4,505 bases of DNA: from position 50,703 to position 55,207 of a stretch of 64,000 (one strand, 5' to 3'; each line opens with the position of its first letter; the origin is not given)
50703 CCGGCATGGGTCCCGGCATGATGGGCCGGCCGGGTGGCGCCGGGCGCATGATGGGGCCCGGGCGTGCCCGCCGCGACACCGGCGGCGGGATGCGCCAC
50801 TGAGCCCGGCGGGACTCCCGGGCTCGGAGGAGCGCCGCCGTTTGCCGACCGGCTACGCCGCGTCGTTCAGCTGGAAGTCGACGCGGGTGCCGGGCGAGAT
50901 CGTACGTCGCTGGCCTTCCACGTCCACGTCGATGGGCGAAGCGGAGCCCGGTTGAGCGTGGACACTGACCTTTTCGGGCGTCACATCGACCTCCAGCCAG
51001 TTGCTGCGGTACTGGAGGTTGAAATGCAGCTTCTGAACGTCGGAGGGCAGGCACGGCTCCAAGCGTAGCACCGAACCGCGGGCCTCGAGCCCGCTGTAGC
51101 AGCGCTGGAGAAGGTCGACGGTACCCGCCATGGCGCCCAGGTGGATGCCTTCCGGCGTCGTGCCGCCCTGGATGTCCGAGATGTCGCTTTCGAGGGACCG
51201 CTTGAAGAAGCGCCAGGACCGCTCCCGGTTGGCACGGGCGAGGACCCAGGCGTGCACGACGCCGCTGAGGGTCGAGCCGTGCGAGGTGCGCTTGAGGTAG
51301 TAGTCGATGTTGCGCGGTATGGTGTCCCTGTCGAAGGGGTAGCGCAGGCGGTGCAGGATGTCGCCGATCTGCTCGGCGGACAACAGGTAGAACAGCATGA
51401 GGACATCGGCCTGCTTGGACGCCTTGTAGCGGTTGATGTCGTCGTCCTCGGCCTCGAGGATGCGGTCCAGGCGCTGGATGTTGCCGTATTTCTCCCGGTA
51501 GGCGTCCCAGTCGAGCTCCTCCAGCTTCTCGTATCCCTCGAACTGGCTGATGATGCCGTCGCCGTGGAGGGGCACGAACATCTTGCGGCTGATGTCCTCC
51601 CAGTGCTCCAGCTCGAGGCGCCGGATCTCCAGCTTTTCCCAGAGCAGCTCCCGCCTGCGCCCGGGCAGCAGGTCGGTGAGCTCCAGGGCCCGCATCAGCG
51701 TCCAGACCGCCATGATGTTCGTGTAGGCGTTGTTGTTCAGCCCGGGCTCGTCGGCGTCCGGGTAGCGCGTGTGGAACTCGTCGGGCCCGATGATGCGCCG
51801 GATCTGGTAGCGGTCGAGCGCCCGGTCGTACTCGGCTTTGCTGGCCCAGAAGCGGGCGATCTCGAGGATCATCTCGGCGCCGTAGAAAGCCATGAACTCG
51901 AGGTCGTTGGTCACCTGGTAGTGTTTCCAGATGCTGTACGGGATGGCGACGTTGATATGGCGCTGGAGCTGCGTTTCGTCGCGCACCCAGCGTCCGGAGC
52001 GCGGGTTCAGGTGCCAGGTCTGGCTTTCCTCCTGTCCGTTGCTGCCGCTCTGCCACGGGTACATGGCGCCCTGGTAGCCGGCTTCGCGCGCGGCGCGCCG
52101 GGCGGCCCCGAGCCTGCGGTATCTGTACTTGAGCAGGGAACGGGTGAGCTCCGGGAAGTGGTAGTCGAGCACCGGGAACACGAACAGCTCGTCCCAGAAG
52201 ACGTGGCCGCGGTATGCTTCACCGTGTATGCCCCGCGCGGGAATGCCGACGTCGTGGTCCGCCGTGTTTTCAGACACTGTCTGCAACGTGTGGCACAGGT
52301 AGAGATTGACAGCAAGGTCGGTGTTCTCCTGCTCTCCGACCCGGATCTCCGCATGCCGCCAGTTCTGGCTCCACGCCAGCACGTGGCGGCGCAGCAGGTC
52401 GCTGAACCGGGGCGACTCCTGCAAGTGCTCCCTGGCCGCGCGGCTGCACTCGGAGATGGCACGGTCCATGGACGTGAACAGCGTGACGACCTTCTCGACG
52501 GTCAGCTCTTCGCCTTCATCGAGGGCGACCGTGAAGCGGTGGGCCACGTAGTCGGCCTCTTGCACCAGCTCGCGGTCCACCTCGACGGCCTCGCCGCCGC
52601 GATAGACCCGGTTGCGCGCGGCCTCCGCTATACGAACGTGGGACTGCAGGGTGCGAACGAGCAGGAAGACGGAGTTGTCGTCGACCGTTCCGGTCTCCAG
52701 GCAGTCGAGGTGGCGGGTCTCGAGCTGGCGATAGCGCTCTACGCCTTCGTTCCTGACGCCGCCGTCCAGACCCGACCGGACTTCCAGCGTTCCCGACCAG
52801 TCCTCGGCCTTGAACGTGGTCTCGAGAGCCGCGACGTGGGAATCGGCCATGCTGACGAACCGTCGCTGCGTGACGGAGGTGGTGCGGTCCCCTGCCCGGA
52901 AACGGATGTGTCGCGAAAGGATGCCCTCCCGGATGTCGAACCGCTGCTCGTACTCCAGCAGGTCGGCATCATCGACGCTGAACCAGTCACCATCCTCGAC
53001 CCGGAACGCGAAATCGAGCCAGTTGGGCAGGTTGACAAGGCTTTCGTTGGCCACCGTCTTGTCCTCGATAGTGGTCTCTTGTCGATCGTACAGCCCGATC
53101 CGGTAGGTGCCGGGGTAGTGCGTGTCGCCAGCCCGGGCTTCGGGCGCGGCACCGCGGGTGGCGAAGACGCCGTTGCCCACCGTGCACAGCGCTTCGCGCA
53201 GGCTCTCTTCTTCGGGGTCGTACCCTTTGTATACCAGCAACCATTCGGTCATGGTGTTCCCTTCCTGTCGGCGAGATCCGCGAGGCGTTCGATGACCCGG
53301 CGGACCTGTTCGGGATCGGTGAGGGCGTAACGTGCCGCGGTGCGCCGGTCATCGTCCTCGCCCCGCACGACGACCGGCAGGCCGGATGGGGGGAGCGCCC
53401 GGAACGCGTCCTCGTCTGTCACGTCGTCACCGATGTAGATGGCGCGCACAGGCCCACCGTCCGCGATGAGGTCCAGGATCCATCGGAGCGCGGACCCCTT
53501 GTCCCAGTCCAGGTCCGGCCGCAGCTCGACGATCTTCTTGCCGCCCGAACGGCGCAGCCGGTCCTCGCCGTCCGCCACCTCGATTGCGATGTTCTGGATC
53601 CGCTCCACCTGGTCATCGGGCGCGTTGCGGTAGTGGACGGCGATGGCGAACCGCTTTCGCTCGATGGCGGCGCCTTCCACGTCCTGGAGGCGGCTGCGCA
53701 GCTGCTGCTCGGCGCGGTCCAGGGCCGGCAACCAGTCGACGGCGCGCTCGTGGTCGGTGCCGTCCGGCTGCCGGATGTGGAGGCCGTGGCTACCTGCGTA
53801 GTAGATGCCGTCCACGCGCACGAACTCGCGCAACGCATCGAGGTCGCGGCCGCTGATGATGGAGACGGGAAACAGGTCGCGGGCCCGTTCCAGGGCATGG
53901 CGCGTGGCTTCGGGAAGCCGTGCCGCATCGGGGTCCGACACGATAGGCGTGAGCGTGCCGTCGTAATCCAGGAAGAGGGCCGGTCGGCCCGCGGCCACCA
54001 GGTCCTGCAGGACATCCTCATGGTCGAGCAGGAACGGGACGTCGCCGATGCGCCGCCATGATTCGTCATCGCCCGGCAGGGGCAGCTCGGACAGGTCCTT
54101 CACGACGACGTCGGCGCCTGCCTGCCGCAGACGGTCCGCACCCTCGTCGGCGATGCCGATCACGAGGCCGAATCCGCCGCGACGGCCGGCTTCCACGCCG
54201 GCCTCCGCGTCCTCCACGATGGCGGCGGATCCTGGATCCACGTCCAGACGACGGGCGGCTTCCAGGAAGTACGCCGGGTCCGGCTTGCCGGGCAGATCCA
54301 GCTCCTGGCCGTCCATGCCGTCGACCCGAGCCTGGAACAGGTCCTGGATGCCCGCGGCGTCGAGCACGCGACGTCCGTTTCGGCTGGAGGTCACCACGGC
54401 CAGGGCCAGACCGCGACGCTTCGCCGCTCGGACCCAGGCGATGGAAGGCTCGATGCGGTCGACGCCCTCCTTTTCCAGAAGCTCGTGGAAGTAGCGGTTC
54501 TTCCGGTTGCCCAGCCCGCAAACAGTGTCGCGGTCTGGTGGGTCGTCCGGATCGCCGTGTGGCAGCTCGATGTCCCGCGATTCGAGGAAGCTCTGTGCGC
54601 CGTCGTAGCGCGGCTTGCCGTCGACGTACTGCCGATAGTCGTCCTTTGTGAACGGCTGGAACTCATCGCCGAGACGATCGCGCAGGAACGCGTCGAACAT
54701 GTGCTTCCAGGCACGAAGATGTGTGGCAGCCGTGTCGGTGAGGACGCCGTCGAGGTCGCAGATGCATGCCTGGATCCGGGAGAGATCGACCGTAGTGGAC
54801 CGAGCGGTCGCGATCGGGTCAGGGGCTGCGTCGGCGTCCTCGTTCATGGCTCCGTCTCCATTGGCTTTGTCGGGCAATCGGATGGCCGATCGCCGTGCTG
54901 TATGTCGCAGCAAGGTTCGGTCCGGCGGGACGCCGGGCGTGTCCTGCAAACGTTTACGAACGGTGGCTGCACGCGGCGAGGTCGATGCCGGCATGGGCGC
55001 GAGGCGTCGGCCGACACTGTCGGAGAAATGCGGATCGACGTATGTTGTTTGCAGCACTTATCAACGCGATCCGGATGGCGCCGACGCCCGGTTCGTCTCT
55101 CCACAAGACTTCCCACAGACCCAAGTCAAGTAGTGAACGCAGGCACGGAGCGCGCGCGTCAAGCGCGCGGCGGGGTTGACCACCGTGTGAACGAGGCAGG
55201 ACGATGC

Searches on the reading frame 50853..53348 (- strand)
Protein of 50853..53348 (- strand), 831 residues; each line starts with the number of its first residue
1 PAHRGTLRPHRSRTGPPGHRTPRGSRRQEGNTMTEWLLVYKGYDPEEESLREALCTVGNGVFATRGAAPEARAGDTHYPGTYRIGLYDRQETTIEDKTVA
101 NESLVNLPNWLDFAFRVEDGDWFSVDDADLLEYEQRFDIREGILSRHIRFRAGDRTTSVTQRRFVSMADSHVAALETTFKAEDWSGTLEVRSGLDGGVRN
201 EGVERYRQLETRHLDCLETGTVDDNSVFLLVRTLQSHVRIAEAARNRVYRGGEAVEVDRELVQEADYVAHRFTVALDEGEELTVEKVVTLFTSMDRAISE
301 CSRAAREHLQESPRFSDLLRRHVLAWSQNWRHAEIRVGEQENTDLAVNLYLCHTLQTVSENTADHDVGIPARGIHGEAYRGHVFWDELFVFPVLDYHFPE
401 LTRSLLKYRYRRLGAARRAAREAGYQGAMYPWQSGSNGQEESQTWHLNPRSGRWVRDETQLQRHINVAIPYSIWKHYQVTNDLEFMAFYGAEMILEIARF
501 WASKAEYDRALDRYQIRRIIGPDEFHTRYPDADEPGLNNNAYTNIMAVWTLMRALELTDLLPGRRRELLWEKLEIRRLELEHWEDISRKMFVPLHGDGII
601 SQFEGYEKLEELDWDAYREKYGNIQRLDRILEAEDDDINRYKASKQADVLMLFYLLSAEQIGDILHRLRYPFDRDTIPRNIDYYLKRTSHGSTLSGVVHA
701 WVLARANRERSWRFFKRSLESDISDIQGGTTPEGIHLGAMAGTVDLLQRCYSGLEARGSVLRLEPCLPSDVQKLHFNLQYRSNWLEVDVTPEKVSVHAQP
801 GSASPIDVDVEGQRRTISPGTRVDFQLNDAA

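Call 11: search_protein_families(library=pfam, proteins=[window:50853-53348:-], max_evalue=0.001)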
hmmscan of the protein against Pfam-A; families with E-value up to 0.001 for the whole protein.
window:50853-53348:- (831 aa): 3 families
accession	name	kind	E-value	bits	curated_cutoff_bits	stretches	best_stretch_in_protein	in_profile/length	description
PF03632.21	Glyco_hydro_65m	-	4.8e-132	440.9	27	1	350-744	3-370/371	Glycosyl hydrolase family 65 central catalytic domain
PF03636.21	Glyco_hydro_65N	-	2.4e-67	227.5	26.6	1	40-293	2-232/233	Glycosyl hydrolase family 65, N-terminal domain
PF03633.20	Glyco_hydro_65C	-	2.2e-15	56.6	22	1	754-814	1-59/62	Glycosyl hydrolase family 65, C-terminal domain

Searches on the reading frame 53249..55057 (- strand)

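Call 11: search_protein_families(library=pfam, proteins=[window:53249-55057:-], max_evalue=0.001)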
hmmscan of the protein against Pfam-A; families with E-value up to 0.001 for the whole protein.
window:53249-55057:- (602 aa): 3 families
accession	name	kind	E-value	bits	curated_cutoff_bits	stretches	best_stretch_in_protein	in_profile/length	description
PF02358.22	Trehalose_PPase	-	1.9e-52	178.2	27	1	362-582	1-234/235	Trehalose-phosphatase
PF00702.32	Hydrolase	-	1.6e-21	78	26.4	1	95-295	1-191/191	haloacid dehalogenase-like hydrolase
PF13419.12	HAD_2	-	1.3e-14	55.1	23.8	1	99-295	2-172/178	Haloacid dehalogenase-like hydrolase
